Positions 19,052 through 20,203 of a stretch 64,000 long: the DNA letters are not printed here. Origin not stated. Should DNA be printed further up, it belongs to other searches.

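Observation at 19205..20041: A DapF-like domain is fused in frame to the C terminus of the CarB paralogue and lacks the first catalytic cysteine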

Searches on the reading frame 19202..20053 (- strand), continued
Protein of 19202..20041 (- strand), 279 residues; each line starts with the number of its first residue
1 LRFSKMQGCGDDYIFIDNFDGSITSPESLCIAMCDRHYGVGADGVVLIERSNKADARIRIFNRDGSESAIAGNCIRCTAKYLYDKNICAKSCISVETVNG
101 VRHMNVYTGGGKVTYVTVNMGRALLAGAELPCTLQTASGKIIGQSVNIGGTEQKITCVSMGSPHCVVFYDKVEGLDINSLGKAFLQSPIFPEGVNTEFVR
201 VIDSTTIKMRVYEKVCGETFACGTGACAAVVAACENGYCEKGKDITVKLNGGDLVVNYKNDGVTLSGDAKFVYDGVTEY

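Call 23: find_encoding_contigs(protein=P0093, flank=8000, max_places=2)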
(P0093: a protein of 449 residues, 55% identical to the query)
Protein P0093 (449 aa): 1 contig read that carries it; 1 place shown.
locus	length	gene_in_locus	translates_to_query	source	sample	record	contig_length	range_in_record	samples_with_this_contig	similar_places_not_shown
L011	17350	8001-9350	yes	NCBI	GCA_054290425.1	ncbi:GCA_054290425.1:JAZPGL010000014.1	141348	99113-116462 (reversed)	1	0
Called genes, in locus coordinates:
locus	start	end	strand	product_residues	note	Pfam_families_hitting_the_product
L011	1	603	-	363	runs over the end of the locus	PF02311:AraC_binding, PF07883:Cupin_2, PF00165:HTH_AraC (weak), PF12833:HTH_18, PF00165:HTH_AraC (weak)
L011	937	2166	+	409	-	PF00764:Arginosuc_synth, PF20979:Arginosuc_syn_C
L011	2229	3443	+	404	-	PF01960:ArgJ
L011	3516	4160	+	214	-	PF00300:His_Phos_1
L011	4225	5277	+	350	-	PF00988:CPSase_sm_chain, PF00117:GATase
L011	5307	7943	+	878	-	PF25596:CPSase_L_D1, PF02786:CPSase_L_D2, PF02787:CPSase_L_D3, PF25596:CPSase_L_D1, PF02655:ATP-grasp_3, PF02222:ATP-grasp (weak), PF02786:CPSase_L_D2, PF07478:Dala_Dala_lig_C (weak), +3 more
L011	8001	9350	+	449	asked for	PF02142:MGS, PF01678:DAP_epimerase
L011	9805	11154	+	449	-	PF08245:Mur_ligase_M, PF02875:Mur_ligase_C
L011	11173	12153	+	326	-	PF13280:WYL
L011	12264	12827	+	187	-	PF01520:Amidase_3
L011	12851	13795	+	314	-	PF20511:PMI_typeI_cat, PF21621:MPI_cupin_dom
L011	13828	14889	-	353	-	PF03054:tRNA_Me_trans, PF20259:tRNA_Me_trans_M, PF20258:tRNA_Me_trans_C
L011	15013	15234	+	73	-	PF07866:DUF1653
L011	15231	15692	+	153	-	PF02664:LuxS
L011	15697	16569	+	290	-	PF02219:MTHFR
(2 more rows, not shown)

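Call 28: find_encoding_contigs(protein=P0016, flank=8000, max_places=2)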
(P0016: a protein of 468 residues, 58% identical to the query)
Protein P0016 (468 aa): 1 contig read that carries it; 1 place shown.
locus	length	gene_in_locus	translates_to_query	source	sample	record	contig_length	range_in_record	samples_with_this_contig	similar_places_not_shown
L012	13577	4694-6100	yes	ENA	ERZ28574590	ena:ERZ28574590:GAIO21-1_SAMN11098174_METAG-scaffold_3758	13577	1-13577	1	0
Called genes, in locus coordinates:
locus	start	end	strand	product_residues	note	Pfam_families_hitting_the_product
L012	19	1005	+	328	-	PF02729:OTCace_N, PF00185:OTCace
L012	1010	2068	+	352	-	PF00988:CPSase_sm_chain, PF00117:GATase, PF07722:Peptidase_C26 (faint)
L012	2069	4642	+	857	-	PF25596:CPSase_L_D1, PF02786:CPSase_L_D2, PF02787:CPSase_L_D3, PF25596:CPSase_L_D1, PF02655:ATP-grasp_3, PF02786:CPSase_L_D2, PF07478:Dala_Dala_lig_C, PF15632:ATPgrasp_Ter, +4 more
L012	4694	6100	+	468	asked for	PF02142:MGS, PF01678:DAP_epimerase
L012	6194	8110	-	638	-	PF00795:CN_hydrolase, PF02540:NAD_synthase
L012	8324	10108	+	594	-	PF17297:PEPCK_N, PF00821:PEPCK_GTP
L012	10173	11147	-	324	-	PF02275:CBAH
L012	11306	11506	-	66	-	PF16945:Phage_r1t_holin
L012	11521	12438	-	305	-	PF01510:Amidase_2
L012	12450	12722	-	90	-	-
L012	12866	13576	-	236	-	?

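Call 29: find_encoding_contigs(protein=P0052, flank=8000, max_places=2)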
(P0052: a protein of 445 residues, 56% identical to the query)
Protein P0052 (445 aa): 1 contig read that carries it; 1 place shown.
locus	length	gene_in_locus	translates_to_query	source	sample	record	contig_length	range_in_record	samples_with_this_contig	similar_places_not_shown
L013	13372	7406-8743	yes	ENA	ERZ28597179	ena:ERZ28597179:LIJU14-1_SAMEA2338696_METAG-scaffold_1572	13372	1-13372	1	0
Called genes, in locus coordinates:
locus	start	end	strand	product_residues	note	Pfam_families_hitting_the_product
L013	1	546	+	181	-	?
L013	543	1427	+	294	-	PF00696:AA_kinase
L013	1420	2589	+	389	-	PF00202:Aminotran_3, PF01212:Beta_elim_lyase (weak)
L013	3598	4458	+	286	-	PF00988:CPSase_sm_chain, PF00117:GATase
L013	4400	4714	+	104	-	PF00117:GATase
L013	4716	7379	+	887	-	-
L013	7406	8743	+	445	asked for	PF02142:MGS (weak), PF01678:DAP_epimerase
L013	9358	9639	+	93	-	PF19605:DUF6110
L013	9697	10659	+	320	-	-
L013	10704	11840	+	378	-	PF00702:Hydrolase, PF08282:Hydrolase_3 (weak)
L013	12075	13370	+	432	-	?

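Call 33: find_encoding_contigs(protein=P0019, flank=7000, max_places=1)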
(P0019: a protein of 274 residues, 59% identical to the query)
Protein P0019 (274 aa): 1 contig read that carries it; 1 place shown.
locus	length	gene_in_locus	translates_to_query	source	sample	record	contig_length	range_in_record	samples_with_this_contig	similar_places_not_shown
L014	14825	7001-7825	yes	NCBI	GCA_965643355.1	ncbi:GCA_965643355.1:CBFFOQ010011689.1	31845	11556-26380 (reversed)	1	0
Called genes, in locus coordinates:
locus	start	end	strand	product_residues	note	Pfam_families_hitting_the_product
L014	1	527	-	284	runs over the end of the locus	PF00561:Abhydrolase_1, PF12146:Hydrolase_4, PF12697:Abhydrolase_6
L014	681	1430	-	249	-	PF00497:SBP_bac_3, PF10613:Lig_chan-Glu_bd, PF12974:Phosphonate-bd (weak)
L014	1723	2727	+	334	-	PF02729:OTCace_N, PF00185:OTCace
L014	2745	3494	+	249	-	PF00988:CPSase_sm_chain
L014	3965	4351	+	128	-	PF25596:CPSase_L_D1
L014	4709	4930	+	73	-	PF02786:CPSase_L_D2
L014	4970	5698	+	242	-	PF02787:CPSase_L_D3, PF25596:CPSase_L_D1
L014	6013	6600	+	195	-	PF02786:CPSase_L_D2, PF15632:ATPgrasp_Ter (weak)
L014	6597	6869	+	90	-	PF02142:MGS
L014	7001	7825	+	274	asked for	PF01678:DAP_epimerase, PF05544:Pro_racemase (faint), PF01678:DAP_epimerase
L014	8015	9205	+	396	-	PF13527:Acetyltransf_9, PF17668:Acetyltransf_17 (weak), PF13530:SCP2_2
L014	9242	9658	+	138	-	PF01243:PNPOx_N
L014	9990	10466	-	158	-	PF04073:tRNA_edit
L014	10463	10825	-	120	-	-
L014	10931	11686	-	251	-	PF01416:PseudoU_synth_1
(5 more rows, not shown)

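Call 34: find_encoding_contigs(protein=P0119, flank=7000, max_places=2)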
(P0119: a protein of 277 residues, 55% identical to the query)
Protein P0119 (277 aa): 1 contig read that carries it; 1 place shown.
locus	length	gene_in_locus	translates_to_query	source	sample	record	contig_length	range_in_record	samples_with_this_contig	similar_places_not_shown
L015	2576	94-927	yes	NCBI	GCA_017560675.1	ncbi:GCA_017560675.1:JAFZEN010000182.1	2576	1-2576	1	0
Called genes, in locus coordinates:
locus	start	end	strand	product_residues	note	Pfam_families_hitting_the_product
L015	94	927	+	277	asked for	PF01678:DAP_epimerase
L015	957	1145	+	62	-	-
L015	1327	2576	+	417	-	PF04851:ResIII, PF00270:DEAD, PF14617:CMS1 (weak), PF00271:Helicase_C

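Call 37: find_homologous_proteins(query=P0039, max_evalue=1e-20)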
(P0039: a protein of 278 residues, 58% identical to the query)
Query P0039 (278 aa): 8000 proteins with E <= 1e-20 among 8000 candidates; the best 120 are listed.
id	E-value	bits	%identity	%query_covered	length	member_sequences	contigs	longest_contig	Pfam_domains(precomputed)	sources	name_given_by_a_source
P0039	4.5e-186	635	100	100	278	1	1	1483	PF01678.25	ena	-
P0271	8.3e-150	516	84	99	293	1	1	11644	PF01678.25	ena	-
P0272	2.4e-149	514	84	99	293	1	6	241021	PF01678.25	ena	-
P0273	2.6e-148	511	84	99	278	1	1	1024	PF01678.25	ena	-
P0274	5.3e-148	510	83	99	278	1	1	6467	PF01678.25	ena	-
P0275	3.6e-144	497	80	99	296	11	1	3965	PF01678.25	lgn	-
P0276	4.1e-144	497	80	99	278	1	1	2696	PF01678.25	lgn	-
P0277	4.8e-143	494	80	99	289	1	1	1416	PF01678.25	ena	-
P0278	7.1e-143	493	80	99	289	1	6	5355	PF01678.25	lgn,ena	-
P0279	1.8e-142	492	79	99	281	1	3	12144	PF01678.25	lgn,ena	-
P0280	2.2e-142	492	80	99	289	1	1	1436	PF01678.25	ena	-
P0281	2.5e-142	491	79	99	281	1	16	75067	PF01678.25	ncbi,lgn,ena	-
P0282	2.7e-142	491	78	99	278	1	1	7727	PF01678.25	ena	-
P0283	2.8e-142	491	79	99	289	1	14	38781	PF01678.25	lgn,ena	-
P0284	3.5e-142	491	80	99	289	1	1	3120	PF01678.25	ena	-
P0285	4.2e-142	491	79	99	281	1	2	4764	PF01678.25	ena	-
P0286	9.8e-142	489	79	99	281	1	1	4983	PF01678.25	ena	-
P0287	9.9e-142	489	78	99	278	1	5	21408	PF01678.25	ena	-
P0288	1.0e-141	489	78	99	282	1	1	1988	PF01678.25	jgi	-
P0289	1.0e-141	489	78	99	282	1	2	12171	PF01678.25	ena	-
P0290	1.0e-141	489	79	99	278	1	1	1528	PF01678.25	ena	-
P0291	1.0e-141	489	78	99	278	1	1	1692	PF01678.25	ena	-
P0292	1.2e-141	489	79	99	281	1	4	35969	PF01678.25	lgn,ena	-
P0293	1.3e-141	489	79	99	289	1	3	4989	PF01678.25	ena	-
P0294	1.4e-141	489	78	99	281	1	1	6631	PF01678.25,PF26317.1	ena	-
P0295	1.4e-141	489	79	99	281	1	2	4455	PF01678.25,PF26317.1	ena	-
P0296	1.8e-141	489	79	99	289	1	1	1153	PF01678.25,PF26317.1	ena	-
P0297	1.8e-141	489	79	99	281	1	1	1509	PF01678.25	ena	-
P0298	2.4e-141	488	78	99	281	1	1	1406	PF01678.25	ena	-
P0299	2.8e-141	488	78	99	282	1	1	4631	PF01678.25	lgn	-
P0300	3.0e-141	488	79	99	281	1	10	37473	PF01678.25,PF26317.1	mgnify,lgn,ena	mgnify:FL=1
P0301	3.2e-141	488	78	99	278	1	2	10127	PF01678.25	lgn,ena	-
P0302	3.4e-141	488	78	99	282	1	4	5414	PF01678.25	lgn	-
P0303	3.4e-141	488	78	99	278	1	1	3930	PF01678.25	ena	-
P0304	3.4e-141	488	78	99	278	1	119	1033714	PF01678.25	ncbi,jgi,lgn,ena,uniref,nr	ncbi:diaminopimelate epimerase [[Ruminococcus] torques]|uniref:diaminopimelate epimerase n=1 Tax=[Ru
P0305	3.6e-141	488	78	99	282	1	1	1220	PF01678.25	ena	-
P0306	4.2e-141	487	78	99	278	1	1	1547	PF01678.25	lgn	-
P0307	4.3e-141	487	78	99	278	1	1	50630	PF01678.25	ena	-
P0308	4.4e-141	487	78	99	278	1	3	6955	PF01678.25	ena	-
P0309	4.7e-141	487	78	99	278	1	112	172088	PF01678.25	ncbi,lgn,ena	-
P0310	4.8e-141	487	78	99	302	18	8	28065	PF01678.25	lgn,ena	-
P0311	5.2e-141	487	78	99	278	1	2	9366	PF01678.25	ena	-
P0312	5.3e-141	487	79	99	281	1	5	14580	PF01678.25,PF26317.1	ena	-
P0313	5.6e-141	487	79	99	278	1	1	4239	PF01678.25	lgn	-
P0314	6.1e-141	487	77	99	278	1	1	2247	PF01678.25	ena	-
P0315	6.4e-141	487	78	99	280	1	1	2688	PF01678.25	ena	-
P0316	6.5e-141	487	78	99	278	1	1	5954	PF01678.25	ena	-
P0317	6.7e-141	487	78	99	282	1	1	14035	PF01678.25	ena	-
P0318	6.7e-141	487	78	99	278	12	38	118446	PF01678.25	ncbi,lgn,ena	-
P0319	7.1e-141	487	78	99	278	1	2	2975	PF01678.25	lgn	-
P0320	7.1e-141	487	78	99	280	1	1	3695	PF01678.25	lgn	-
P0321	7.1e-141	487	79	99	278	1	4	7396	PF01678.25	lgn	-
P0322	7.5e-141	487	78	99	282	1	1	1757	PF01678.25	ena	-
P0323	8.2e-141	486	78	99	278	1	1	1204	PF01678.25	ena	-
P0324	8.3e-141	486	78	99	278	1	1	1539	PF01678.25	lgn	-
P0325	8.8e-141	486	79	99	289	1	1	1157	PF01678.25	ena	-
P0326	8.9e-141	486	78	99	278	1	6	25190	PF01678.25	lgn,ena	-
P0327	8.9e-141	486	78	99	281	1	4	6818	PF01678.25,PF26317.1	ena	-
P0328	8.9e-141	486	78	99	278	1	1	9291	PF01678.25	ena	-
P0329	9.0e-141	486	78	99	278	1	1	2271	PF01678.25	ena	-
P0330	9.1e-141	486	77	99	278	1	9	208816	PF01678.25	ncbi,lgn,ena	-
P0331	9.2e-141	486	78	99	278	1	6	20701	PF01678.25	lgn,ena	-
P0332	9.8e-141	486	78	99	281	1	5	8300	PF01678.25,PF26317.1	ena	-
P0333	1.0e-140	486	79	99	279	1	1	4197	PF01678.25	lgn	-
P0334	1.1e-140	486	77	99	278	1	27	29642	PF01678.25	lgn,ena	-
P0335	1.1e-140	486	77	99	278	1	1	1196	PF01678.25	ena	-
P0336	1.2e-140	486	77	99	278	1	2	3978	PF01678.25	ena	-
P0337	1.2e-140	486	78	99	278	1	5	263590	PF01678.25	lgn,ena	-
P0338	1.2e-140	486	78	99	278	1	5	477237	PF01678.25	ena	-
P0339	1.2e-140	486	78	99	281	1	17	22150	PF01678.25,PF26317.1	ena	-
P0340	1.3e-140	486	77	99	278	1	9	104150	PF01678.25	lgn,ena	-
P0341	1.3e-140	486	78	99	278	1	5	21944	PF01678.25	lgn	-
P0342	1.3e-140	486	77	99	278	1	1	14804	PF01678.25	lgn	-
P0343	1.3e-140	486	78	99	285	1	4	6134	PF01678.25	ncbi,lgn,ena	-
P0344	1.3e-140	486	77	99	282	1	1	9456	PF01678.25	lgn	-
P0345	1.4e-140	486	77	99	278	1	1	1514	PF01678.25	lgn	-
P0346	1.5e-140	486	77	99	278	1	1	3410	PF01678.25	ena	-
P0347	1.7e-140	485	77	99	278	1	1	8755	PF01678.25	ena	-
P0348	1.7e-140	485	77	99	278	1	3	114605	PF01678.25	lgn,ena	-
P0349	1.7e-140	485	77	99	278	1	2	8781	PF01678.25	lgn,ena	-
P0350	1.8e-140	485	77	99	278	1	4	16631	PF01678.25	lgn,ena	-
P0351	1.8e-140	485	78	99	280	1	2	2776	PF01678.25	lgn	-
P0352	1.8e-140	485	77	99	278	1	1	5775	PF01678.25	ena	-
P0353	1.9e-140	485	77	99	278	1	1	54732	PF01678.25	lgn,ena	-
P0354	2.0e-140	485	78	99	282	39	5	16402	PF01678.25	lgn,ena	-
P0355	2.2e-140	485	77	99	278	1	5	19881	PF01678.25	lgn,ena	-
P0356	2.3e-140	485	78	99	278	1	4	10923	PF01678.25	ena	-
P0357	2.3e-140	485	78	99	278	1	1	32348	PF01678.25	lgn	-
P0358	2.3e-140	485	77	99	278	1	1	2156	PF01678.25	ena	-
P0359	2.5e-140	485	77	99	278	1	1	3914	PF01678.25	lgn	-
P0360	2.7e-140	485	78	99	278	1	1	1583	PF01678.25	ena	-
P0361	2.9e-140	485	78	99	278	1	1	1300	PF01678.25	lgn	-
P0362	3.0e-140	485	78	99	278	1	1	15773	PF01678.25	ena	-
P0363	3.2e-140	485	78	99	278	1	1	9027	PF01678.25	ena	-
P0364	3.2e-140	485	77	99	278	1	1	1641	PF01678.25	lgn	-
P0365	3.3e-140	484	77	99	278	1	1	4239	PF01678.25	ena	-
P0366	3.3e-140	484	77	99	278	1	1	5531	PF01678.25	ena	-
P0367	3.3e-140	484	78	99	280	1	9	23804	PF01678.25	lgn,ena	-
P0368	3.4e-140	484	77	99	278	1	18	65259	PF01678.25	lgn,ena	-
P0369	3.7e-140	484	78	99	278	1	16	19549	PF01678.25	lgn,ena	-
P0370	3.8e-140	484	78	99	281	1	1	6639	PF01678.25,PF26317.1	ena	-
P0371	4.1e-140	484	77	99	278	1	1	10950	PF01678.25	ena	-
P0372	4.4e-140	484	77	99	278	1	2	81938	PF01678.25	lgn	-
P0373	4.5e-140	484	78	99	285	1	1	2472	PF01678.25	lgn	-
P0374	4.7e-140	484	77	99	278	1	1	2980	PF01678.25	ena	-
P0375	4.7e-140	484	78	99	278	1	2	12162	PF01678.25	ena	-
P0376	4.8e-140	484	77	99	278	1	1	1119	PF01678.25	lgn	-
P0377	4.8e-140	484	78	99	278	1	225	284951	PF01678.25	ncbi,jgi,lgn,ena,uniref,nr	ncbi:MAG TPA: diaminopimelate epimerase [Candidatus Mediterraneibacter faecigallinarum]|jgi:diaminop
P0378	4.9e-140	484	78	99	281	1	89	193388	PF01678.25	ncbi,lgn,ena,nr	ncbi:MAG TPA: diaminopimelate epimerase [Candidatus Mediterraneibacter merdavium]|nr:diaminopimelate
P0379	5.0e-140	484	78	99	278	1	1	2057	PF01678.25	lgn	-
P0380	5.1e-140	484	78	99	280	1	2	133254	PF01678.25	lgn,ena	-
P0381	5.3e-140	484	78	99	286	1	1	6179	PF01678.25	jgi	jgi:diaminopimelate epimerase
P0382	5.4e-140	484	77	99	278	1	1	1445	PF01678.25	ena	-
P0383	5.6e-140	484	78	99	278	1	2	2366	PF01678.25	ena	-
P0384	5.9e-140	484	77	99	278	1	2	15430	PF01678.25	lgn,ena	-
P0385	5.9e-140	484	78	99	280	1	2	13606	PF01678.25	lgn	-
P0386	6.0e-140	484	78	99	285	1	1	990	PF01678.25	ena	-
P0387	6.1e-140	484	78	99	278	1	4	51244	PF01678.25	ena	-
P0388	6.3e-140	484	77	99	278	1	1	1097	PF01678.25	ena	-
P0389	8.0e-140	483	77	99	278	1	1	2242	PF01678.25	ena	-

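Call 39: find_related_loci(query=A1, collection=genome_contigs, flank=6000)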
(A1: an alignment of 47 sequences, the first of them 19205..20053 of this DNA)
Query A1 (283 aa) in genome_contigs; peptide patterns used: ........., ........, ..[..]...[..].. (x = any residue, [..] = any of these).
600 stretches matched a pattern (row limit reached: there are more); 595 encode a relative of the query (tblastn E <= 1e-3); the best 80 are kept; 80 distinct loci.
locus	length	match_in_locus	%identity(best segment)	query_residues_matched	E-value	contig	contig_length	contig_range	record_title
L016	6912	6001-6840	60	2-283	2e-107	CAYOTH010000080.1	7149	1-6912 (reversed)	MAG TPA_asm: uncultured Oscillospiraceae bacterium isolate SRP350583_co1_59 genome assembly, contig: NODE_16807_length_7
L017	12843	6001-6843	58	1-283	9e-106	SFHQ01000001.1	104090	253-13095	MAG: Clostridiales bacterium isolate W1P12.009 Contig12, whole genome shotgun sequence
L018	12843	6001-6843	57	1-283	1e-104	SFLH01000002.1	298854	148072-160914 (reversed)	MAG: Clostridiales bacterium isolate W2P13.006 Contig2, whole genome shotgun sequence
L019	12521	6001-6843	57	1-283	1e-103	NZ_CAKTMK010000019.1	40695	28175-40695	MAG: uncultured Oscillibacter sp. isolate REFINED_METABAT215_TOP10_CONTIGS_1500_ASSEMBLY_K77_MERGED__Hadza_PheChl_Fiber-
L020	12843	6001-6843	59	1-283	3e-103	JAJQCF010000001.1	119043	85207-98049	MAG: Oscillospiraceae bacterium isolate C.6_5 NODE_27_length_119043_cov_22.710172, whole genome shotgun sequence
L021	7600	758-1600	57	1-283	3e-103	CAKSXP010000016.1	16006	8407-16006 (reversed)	MAG: uncultured Oscillospiraceae bacterium isolate REFINED_METABAT215_TOP10_CONTIGS_1500_ASSEMBLY_K77_MERGED__Hadza_PheC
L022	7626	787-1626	57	2-283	1e-101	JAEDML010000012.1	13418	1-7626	MAG: Clostridiaceae bacterium isolate MAG265 NODE_5077_length_13418_cov_8.925092, whole genome shotgun sequence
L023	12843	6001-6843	58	1-283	8e-102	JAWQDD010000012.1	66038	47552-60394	Oscillospiraceae bacterium CM74B_53B_ID361 LM_D7_4-BHI_SB-5_3B.1_NODE_26, whole genome shotgun sequence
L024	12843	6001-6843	55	1-283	3e-100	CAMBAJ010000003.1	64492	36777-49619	MAG: uncultured Clostridia bacterium isolate SRR17382098_bin.38_metaWRAP_v1.3_MAG genome assembly, contig: ERZ10544617.2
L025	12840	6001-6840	55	2-283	3e-100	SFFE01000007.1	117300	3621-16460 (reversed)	MAG: Clostridiales bacterium isolate W0P39.002 Contig164, whole genome shotgun sequence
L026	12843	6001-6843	57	1-283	1e-99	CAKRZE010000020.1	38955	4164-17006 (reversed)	MAG: uncultured Eubacteriales bacterium isolate REFINED_METABAT215_TOP10_CONTIGS_1500_ASSEMBLY_K77_MERGED__Hadza_MoBio_h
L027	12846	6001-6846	54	1-283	2e-99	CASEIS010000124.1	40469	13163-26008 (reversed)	uncultured Firmicutes bacterium isolate CO.A71.metabat-bins.247 genome assembly, contig: CO.A71.metabat-bins.247.fa_k141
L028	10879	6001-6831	56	1-279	1e-98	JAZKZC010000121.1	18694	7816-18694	MAG: Eubacteriales bacterium isolate T1900045092_TC20190086.MAGScoT_cleanbin_000034 SGB_4716_k141_2331537, whole genome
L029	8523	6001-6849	53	1-283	2e-97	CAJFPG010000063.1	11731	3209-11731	Candidatus Geddesella stercoravicola isolate Coassembly_mag_563 genome assembly, contig: MAGpy_11413_min2k_bin_563_fak87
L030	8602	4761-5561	56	2-270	2e-97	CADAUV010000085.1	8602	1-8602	MAG: Ruminococcaceae bacterium isolate RUG13646 genome assembly, contig: RUG13646_asm_85, whole genome shotgun sequence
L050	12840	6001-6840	49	1-279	9e-89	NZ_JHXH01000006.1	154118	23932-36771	Ruminococcus sp. FC2018 T494DRAFT_scaffold00006.6_C, whole genome shotgun sequence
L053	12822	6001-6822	48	4-279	3e-88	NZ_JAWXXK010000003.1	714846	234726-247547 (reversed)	Neglectibacter caecimuris strain M00184 M00184_ctg0003, whole genome shotgun sequence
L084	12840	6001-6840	50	1-279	9e-82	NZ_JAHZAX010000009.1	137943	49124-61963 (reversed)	MAG: Ruminococcus sp. isolate HRGM_Genome_1952 HRGM_Genome_1952_9, whole genome shotgun sequence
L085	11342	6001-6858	48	1-279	4e-81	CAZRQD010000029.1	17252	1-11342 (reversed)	MAG TPA_asm: uncultured Acutalibacter sp. isolate SRP314395_co1_244 genome assembly, contig: NODE_2960_length_17252_cov_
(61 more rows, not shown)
